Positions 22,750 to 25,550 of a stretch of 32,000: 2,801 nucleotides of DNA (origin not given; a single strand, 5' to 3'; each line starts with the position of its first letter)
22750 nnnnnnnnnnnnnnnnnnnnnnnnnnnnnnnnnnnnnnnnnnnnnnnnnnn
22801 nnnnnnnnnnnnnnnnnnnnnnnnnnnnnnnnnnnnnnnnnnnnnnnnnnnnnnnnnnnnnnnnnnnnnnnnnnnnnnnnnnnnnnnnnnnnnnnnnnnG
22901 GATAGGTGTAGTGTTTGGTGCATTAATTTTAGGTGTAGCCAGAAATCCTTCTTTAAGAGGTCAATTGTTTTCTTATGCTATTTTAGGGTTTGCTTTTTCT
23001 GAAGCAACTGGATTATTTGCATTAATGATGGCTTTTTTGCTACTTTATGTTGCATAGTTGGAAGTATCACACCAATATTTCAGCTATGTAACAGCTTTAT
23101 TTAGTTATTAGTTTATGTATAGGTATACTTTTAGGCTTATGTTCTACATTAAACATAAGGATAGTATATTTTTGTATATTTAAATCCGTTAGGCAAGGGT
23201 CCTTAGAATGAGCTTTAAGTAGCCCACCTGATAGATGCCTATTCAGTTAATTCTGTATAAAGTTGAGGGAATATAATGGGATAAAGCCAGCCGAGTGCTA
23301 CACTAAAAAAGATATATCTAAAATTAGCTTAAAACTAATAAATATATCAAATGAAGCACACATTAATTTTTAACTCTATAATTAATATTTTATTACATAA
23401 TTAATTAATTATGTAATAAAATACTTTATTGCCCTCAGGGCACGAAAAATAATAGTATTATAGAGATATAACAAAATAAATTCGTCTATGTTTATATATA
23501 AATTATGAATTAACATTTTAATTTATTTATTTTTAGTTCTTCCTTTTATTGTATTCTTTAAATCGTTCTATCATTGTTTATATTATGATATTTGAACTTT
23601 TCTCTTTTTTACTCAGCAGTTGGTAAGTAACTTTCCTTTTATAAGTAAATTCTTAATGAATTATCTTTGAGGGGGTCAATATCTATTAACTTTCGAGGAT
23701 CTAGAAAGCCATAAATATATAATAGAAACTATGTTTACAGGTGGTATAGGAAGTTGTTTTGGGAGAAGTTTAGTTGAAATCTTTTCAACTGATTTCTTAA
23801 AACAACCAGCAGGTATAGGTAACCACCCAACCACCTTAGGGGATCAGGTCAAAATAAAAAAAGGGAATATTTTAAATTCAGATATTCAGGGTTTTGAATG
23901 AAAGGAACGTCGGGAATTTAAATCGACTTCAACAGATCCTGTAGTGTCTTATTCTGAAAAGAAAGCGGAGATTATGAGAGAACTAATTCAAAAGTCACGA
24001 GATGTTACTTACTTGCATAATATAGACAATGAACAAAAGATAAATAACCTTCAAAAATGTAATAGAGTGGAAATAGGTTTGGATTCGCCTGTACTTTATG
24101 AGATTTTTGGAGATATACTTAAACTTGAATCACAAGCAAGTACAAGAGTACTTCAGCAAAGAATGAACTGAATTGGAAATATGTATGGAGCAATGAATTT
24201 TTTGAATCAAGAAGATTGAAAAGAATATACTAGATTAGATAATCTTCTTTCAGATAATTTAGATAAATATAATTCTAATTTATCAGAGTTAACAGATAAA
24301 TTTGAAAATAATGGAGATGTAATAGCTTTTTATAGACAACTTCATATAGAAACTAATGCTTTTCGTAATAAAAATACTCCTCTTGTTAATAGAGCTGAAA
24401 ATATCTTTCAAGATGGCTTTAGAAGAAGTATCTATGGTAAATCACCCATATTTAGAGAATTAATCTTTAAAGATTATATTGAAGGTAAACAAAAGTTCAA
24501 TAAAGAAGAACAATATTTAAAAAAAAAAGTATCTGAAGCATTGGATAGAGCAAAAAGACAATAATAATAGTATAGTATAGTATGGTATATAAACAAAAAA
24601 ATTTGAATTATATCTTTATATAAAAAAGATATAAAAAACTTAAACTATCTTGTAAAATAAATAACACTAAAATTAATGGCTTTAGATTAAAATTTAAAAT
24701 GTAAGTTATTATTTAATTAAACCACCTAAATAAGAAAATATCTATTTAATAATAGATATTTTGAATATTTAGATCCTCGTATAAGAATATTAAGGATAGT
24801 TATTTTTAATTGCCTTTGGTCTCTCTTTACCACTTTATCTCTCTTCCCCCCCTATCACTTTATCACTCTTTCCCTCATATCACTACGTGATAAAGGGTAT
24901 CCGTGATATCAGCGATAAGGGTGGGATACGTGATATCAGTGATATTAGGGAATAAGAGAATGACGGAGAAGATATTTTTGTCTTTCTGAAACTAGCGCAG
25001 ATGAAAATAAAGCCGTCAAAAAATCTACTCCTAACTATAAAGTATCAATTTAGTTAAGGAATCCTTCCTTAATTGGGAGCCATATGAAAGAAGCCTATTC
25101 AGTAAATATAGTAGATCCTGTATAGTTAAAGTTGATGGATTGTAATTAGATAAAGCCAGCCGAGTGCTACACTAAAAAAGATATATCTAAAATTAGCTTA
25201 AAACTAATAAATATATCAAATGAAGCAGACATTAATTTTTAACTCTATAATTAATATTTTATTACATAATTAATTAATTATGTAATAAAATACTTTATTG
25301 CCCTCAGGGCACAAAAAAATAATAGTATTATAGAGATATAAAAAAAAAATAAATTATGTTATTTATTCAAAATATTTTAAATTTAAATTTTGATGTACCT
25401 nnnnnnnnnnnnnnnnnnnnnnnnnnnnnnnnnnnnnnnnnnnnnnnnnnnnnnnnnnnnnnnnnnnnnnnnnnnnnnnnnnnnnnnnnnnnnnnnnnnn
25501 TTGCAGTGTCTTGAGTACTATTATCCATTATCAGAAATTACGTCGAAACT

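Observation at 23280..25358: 358-codon unassigned ORF placed behind a duplicated copy of the cox2 5' leader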

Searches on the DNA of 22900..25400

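Call 83: search_rna_families(source=window, start=22900, end=25400, threshold=evalue, max_evalue=1)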
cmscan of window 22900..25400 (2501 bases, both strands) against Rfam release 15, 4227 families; matches with E-value up to 1: 0.
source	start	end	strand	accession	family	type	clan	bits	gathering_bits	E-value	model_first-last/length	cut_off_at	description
